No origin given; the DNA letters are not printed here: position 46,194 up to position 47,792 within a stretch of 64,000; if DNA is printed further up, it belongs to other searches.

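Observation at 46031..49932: Compact operon: Cys-rich 70-aa peptide, YpdA/FMO-like flavoprotein ending in Cys-Cys, MFS exporter and CysK-family PLP enzyme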

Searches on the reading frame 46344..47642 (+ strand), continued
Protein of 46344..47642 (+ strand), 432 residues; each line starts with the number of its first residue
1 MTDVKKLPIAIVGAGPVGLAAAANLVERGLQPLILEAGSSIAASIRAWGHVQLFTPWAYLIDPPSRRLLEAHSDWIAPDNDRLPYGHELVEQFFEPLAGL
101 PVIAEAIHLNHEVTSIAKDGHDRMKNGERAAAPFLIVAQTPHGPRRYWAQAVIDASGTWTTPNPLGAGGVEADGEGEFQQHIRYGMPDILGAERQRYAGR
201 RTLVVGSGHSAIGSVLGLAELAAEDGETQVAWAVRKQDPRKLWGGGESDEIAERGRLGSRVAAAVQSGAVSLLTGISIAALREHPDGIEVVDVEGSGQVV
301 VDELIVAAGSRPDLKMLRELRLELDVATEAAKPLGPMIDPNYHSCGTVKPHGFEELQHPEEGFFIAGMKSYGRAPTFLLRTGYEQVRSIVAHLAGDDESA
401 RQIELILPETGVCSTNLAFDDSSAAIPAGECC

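Call 64: fold_search(model_id=the predicted structure, library=pdb)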
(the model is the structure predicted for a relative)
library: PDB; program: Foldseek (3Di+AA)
matches with E <= 10: 1989; with E <= 0.001: 1246
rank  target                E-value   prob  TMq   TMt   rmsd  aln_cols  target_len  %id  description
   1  7a76_A                7.7e-19  1.00  0.62  0.80   4.2       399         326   18  Bacillithiol Disulfide Reductase Bdr (YpdA) from Bacillus cereus (released 2020-12-30)
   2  3ab1_B                8.7e-19  1.00  0.40  0.47  10.2       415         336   16  Crystal Structure of Ferredoxin NADP+ Oxidoreductase (released 2010-11-24)
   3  7a76_C                9.8e-19  1.00  0.62  0.81   4.3       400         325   18  Bacillithiol Disulfide Reductase Bdr (YpdA) from Bacillus cereus (released 2020-12-30)
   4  7a76_D                2.0e-18  1.00  0.61  0.80   4.5       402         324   18  Bacillithiol Disulfide Reductase Bdr (YpdA) from Bacillus cereus (released 2020-12-30)
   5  3ab1_A                3.2e-18  1.00  0.44  0.55   8.0       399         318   16  Crystal Structure of Ferredoxin NADP+ Oxidoreductase (released 2010-11-24)
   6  2zbw_B                7.7e-18  1.00  0.38  0.46   9.7       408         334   19  Crystal structure of thioredoxin reductase-like protein from Thermus thermophilus HB8 (released 2007-11-13)
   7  8z12                  1.6e-17  1.00  0.56  0.56   7.2       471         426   17  Crystal structure of WT DiatB (released 2025-02-19)
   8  8z17                  3.1e-17  1.00  0.57  0.58   7.1       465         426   17  Crystal structure of DiatB mutant R360A (released 2025-02-19)
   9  2zbw_A                3.1e-17  1.00  0.43  0.52   9.2       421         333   18  Crystal structure of thioredoxin reductase-like protein from Thermus thermophilus HB8 (released 2007-11-13)
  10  8c3m_A                3.1e-17  1.00  0.41  0.48   8.9       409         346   15  Crystal structure of ferredoxin/flavodoxin NADP+ oxidoreductase 1 (FNR1) V329H mutant from Bacillus cereus (released 2023-07-12)
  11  6gar_A                4.7e-17  1.00  0.42  0.49   8.5       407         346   15  Crystal structure of oxidised ferredoxin/flavodoxin NADP+ oxidoreductase 1 (FNR1) from Bacillus cereus (released 2018-09-05)
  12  6a4j_A                5.3e-17  1.00  0.37  0.45  12.6       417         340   17  Crystal structure of Thioredoxin reductase 2 from Staphylococcus aureus (released 2018-07-11)
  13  5twb                  6.4e-17  1.00  0.41  0.49   8.2       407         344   18  Oxidoreductase IruO in the reduced form (released 2017-10-04)
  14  3lzw                  9.1e-17  1.00  0.40  0.49  10.0       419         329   18  Crystal structure of ferredoxin-NADP+ oxidoreductase from bacillus subtilis (form I) (released 2010-12-08)
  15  6a4j_B                9.6e-17  1.00  0.36  0.44  13.2       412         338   17  Crystal structure of Thioredoxin reductase 2 from Staphylococcus aureus (released 2018-07-11)
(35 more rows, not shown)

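Call 68: search_dna_similar(query=L014:5869-7320:+, collection=plasmids, mode=protein, max_rows=60)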
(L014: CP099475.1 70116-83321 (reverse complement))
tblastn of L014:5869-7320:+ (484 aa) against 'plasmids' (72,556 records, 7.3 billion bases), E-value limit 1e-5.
Records with a match: 182; places in all: 205; records where one place covers at least 80% of the query: 160.
Best place of each record, by identity: >=99% 3; 60-80% 3; <60% 176.
By first word of the organism name: Streptomyces 35; Rhodococcus 28; Bacillus 27; Acetobacter 8; Cytobacillus 6; Rhizobium 5; Arthrobacter 4; Rathayibacter 4; Roseomonas 3; Bosea 3; and 42 more.
By predicted mobility (MOB-suite, as given by PLSDB): non-mobilizable 111; mobilizable 44; conjugative 27.
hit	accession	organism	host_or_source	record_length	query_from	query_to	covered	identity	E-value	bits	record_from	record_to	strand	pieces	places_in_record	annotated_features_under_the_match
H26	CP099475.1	Roseomonas mucosa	Human skin,single cell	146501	1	484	100%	100.0%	0e+0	962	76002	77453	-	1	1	NAD(P)-binding domain-containing protein | MFS transporter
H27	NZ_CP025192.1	Roseomonas mucosa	Homo sapiens,clinical, human skin, ...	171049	1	484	100%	100.0%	0e+0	962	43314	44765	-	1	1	NAD(P)-binding domain-containing protein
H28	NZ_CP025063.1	Roseomonas mucosa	Homo sapiens,Clinical, healthy, human ...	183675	1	484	100%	99.8%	0e+0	961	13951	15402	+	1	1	NAD(P)-binding domain-containing protein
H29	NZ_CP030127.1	Indioceanicola profundi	sediment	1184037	12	433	87%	59.6%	3e-143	461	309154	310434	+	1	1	none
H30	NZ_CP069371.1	Neotabrizicola shimadae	microbial biofilm,biofilm, Nakabusa ...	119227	6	479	98%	50.1%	5e-129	420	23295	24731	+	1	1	NAD(P)-binding domain-containing protein | metalloregulator ArsR/SmtB family transcription factor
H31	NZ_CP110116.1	Arthrobacter sp. YA7-1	Solanum lycopersicum,Tomato (Solanum ...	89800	9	461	94%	52.2%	2e-135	438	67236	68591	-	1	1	NAD(P)-binding domain-containing protein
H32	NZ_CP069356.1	Microvirga sp. VF16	Vachellia farnesiana,Cell culture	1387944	19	483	96%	50.5%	2e-129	421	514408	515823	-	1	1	none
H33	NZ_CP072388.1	Cellulosimicrobium cellulans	Homo sapiens,whole organism,human oral ...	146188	23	446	88%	55.3%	2e-132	430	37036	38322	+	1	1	FAD-dependent oxidoreductase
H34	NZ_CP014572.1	Arthrobacter sp. D5-1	cell culture,Soil cores containing ...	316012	8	463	94%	51.0%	2e-128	418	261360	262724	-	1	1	FAD-dependent oxidoreductase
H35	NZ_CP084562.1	Arthrobacter sp. FW305-BF8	isolate,groundwater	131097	10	432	87%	54.8%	5e-130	423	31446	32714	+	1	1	FAD-dependent oxidoreductase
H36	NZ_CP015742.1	Shinella sp. HZN7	-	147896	24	465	91%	52.4%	3e-130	424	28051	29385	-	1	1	NAD(P)-binding protein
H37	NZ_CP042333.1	Bosea sp. F3-2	soybean,soil sample,rhizosphere soil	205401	23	484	95%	50.1%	1e-132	430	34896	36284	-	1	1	NAD(P)-binding domain-containing protein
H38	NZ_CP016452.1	Sinorhizobium sp. RAC02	Microbial isolate,Algal phycosphere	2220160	17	475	95%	50.1%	1e-135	439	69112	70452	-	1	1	none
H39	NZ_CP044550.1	Hydrogenophaga sp. BPS33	-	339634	21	484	96%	49.1%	4e-128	417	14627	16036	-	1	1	FAD-dependent oxidoreductase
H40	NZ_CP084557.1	Arthrobacter sp. FW306-05-C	isolate,terrestrial sediment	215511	21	432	85%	55.2%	2e-132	429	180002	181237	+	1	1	NAD(P)-binding domain-containing protein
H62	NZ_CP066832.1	Streptomyces liliifuscus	whole organism,soil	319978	21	484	96%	47.8%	7e-113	373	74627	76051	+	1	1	NAD(P)-binding domain-containing protein | ArsI/CadI family heavy metal resistance metalloenzyme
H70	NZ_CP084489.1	Ensifer adhaerens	cellculture,soil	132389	23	456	90%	50.6%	8e-137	442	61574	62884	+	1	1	FAD-dependent oxidoreductase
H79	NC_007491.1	Rhodococcus erythropolis PR4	seawater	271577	25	446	87%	51.4%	8e-121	396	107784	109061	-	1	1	NAD(P)-binding domain-containing protein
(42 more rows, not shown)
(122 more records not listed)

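Call 69: get_annotated_region(hit=H70, flank=6000)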
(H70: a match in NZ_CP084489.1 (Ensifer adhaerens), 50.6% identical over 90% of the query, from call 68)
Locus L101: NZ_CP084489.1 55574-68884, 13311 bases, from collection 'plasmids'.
description: Ensifer adhaerens strain E-60 plasmid p-3, complete sequence
organism: Ensifer adhaerens (NCBI taxid 106592)
taxonomy: Bacteria; Pseudomonadota; Alphaproteobacteria; Hyphomicrobiales; Rhizobiaceae; Ensifer; Ensifer adhaerens
host: -; source: cellculture,soil; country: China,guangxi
typing (MOB-suite, as given by PLSDB): non-mobilizable; replicon rep_cluster_492
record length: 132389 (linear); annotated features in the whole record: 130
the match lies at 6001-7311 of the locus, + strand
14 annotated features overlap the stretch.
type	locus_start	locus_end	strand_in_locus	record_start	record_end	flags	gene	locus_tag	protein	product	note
CDS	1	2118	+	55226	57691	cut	-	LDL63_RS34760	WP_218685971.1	arsenate reductase (azurin) large subunit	-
CDS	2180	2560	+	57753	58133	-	-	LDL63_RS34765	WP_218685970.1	cytochrome c family protein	-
CDS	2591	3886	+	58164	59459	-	-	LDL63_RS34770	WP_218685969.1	gephyrin-like molybdotransferase Glp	-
CDS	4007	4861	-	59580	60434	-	-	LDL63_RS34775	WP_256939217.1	LysR family transcriptional regulator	GO:0006355 - regulation of DNA-templated transcription [Evidence IEA]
CDS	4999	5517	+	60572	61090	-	-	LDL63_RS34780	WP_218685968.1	GNAT family N-acetyltransferase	-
CDS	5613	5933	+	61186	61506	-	-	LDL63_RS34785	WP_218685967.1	metalloregulator ArsR/SmtB family transcription factor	GO:0006355 - regulation of DNA-templated transcription [Evidence IEA]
CDS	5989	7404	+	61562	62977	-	-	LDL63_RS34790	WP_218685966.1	FAD-dependent oxidoreductase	-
CDS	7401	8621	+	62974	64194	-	arsK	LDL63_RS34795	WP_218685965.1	arsenite efflux MFS transporter ArsK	GO:0055085 - transmembrane transport [Evidence IEA]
CDS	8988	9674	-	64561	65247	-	-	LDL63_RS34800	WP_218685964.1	winged helix-turn-helix domain-containing protein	GO:0000160 - phosphorelay signal transduction system [Evidence IEA]; GO:0006355 - regulation of DNA-templated ...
CDS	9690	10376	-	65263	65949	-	phoB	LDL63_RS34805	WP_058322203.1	phosphate regulon transcriptional regulator PhoB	GO:0006796 - phosphate-containing compound metabolic process [Evidence IEA]; GO:0000160 - phosphorelay signal ...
CDS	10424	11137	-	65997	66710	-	phoU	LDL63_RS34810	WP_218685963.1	phosphate signaling complex protein PhoU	GO:0051049 - regulation of transport [Evidence IEA]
CDS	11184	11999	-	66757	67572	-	pstB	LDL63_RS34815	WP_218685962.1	phosphate ABC transporter ATP-binding protein PstB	-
CDS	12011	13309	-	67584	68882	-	pstA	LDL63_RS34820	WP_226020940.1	phosphate ABC transporter permease PstA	-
CDS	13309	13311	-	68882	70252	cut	pstC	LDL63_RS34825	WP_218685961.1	phosphate ABC transporter permease subunit PstC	-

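Call 70: get_annotated_region(hit=H79, flank=6000)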
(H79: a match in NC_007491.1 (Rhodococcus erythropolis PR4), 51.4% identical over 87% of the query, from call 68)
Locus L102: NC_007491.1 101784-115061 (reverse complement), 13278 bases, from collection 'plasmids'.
description: Rhodococcus erythropolis PR4 plasmid pREL1, complete sequence
organism: Rhodococcus erythropolis PR4 (NCBI taxid 234621)
taxonomy: Bacteria; Actinomycetota; Actinomycetes; Mycobacteriales; Nocardiaceae; Rhodococcus; Rhodococcus erythropolis; Rhodococcus erythropolis PR4
host: -; source: seawater; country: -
typing (MOB-suite, as given by PLSDB): mobilizable; relaxase MOBP
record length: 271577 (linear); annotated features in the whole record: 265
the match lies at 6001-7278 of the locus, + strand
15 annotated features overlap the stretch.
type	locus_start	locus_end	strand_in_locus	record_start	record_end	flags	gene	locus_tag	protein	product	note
CDS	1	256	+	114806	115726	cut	-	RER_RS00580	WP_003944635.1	cation diffusion facilitator family transporter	-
CDS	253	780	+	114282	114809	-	lspA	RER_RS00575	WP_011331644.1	signal peptidase II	GO:0009306 - protein secretion [Evidence IEA]; GO:0006508 - proteolysis [Evidence IEA]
CDS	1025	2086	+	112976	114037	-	-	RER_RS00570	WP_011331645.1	multicopper oxidase domain-containing protein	-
CDS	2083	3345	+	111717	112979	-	-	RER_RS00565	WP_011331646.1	metal transporter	-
CDS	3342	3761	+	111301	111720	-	-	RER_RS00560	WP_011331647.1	Rieske (2Fe-2S) protein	-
CDS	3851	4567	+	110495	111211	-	-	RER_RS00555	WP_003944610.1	TIGR02206 family membrane protein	-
CDS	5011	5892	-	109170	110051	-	-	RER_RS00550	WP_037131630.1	metalloregulator ArsR/SmtB family transcription factor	GO:0006355 - regulation of DNA-templated transcription [Evidence IEA]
CDS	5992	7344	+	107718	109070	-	-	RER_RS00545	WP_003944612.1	NAD(P)-binding domain-containing protein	-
CDS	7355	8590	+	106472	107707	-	-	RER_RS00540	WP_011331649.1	MFS transporter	GO:0055085 - transmembrane transport [Evidence IEA]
CDS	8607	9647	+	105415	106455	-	-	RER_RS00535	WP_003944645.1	NAD(P)/FAD-dependent oxidoreductase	-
CDS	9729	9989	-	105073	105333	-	-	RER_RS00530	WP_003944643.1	hypothetical protein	-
CDS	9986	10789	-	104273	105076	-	-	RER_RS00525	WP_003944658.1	hypothetical protein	-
CDS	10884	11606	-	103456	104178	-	-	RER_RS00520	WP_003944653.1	SOS response-associated peptidase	GO:0018142 - obsolete protein-DNA covalent cross-linking [Evidence IEA]; GO:0009432 - SOS response [Evidence IEA]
CDS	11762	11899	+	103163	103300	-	-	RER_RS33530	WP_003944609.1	hypothetical protein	-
CDS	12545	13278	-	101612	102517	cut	ligD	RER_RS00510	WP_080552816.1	non-homologous end-joining DNA ligase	GO:0006310 - DNA recombination [Evidence IEA]; GO:0006281 - DNA repair [Evidence IEA]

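Call 71: get_annotated_region(hit=H62, flank=5000)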
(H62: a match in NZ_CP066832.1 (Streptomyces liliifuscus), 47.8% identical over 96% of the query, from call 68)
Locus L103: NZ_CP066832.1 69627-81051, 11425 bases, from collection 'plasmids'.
description: Streptomyces liliifuscus strain ZYC-3 plasmid unnamed1
organism: Streptomyces liliifuscus (NCBI taxid 2797636)
taxonomy: Bacteria; Actinomycetota; Actinomycetes; Kitasatosporales; Streptomycetaceae; Streptomyces; Streptomyces liliifuscus
host: -; source: whole organism,soil; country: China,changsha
typing (MOB-suite, as given by PLSDB): non-mobilizable
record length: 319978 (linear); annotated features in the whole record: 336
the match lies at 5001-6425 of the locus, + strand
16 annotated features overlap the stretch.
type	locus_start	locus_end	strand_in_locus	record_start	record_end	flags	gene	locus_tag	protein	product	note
CDS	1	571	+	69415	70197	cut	-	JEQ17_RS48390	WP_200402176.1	heavy metal-responsive transcriptional regulator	-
CDS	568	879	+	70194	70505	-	-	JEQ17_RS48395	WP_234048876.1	hypothetical protein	-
CDS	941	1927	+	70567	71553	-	-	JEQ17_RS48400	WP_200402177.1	bile acid:sodium symporter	-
CDS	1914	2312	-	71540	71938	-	-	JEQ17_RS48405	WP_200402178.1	heavy metal-responsive transcriptional regulator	-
CDS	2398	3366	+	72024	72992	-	-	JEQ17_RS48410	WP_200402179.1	alkylmercury lyase family protein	-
CDS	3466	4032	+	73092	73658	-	-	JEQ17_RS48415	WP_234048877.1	DinB family protein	-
CDS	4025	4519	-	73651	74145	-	-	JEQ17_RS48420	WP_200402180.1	GNAT family N-acetyltransferase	-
CDS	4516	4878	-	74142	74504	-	-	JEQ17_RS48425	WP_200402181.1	metalloregulator ArsR/SmtB family transcription factor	GO:0006355 - regulation of DNA-templated transcription [Evidence IEA]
CDS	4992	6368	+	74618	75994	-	-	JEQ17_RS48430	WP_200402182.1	NAD(P)-binding domain-containing protein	-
CDS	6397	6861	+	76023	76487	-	-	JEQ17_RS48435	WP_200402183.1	ArsI/CadI family heavy metal resistance metalloenzyme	-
CDS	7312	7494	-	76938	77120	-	-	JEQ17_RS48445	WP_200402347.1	hypothetical protein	-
CDS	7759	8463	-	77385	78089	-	-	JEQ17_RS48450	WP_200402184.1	cation transporter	GO:0006812 - monoatomic cation transport [Evidence IEA]; GO:0055085 - transmembrane transport [Evidence IEA]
CDS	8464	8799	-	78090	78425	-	-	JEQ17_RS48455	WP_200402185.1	metalloregulator ArsR/SmtB family transcription factor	GO:0006355 - regulation of DNA-templated transcription [Evidence IEA]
CDS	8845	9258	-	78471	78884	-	-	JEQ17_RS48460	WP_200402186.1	heavy metal-responsive transcriptional regulator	-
CDS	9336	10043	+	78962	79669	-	-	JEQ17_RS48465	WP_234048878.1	tRNA-dependent cyclodipeptide synthase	-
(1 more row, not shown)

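Call 87: predict_structure(alignment_id=A2)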
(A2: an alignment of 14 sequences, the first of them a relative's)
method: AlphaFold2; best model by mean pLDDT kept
length: 524 residues; sequences in the alignment: 14
mean_pLDDT: 69.7   pTM: 0.66
mean pLDDT of the five models: 69.7, 66.0, 62.9, 62.9, 56.1
residues with pLDDT >= 90: 162; 70-90: 151; 50-70: 64; < 50: 147
segments of 3 or more residues with pLDDT < 50: 1-7, 24-86, 244-246, 404-443, 455-459, 498-524
pLDDT, mean of each block of 10 residues (from residue 1): 42 82 46 28 27 30 28 30 45 89 94 96 88 75 88 89 89 91 96 93 65 67 91 91 63 80 92 86 96 80 94 94 71 70 85 91 91 92 94 66 45 34 38 38 62 51 75 88 78 58 39 28 25
secondary structure, 60 per line:
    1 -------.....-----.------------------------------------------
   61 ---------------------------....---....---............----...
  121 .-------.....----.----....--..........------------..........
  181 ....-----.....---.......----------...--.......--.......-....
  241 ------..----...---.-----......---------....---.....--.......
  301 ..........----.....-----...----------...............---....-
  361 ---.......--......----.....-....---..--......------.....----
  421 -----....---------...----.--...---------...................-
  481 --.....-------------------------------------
elements in order: H8-11 H88-91 E95-98 H102-113 E118-121 H129-133 H143-146 H149-158 H172-184 E198-204 E220-226 E229-235 E237-240 E268-270 H280-283 E287-291 H294-310 E315-319 H338-352 E356-359 E364-370 E373-378 E383-387 E389-392 H400-405 H412-416 H426-429 E449-451 H461-479 H483-487
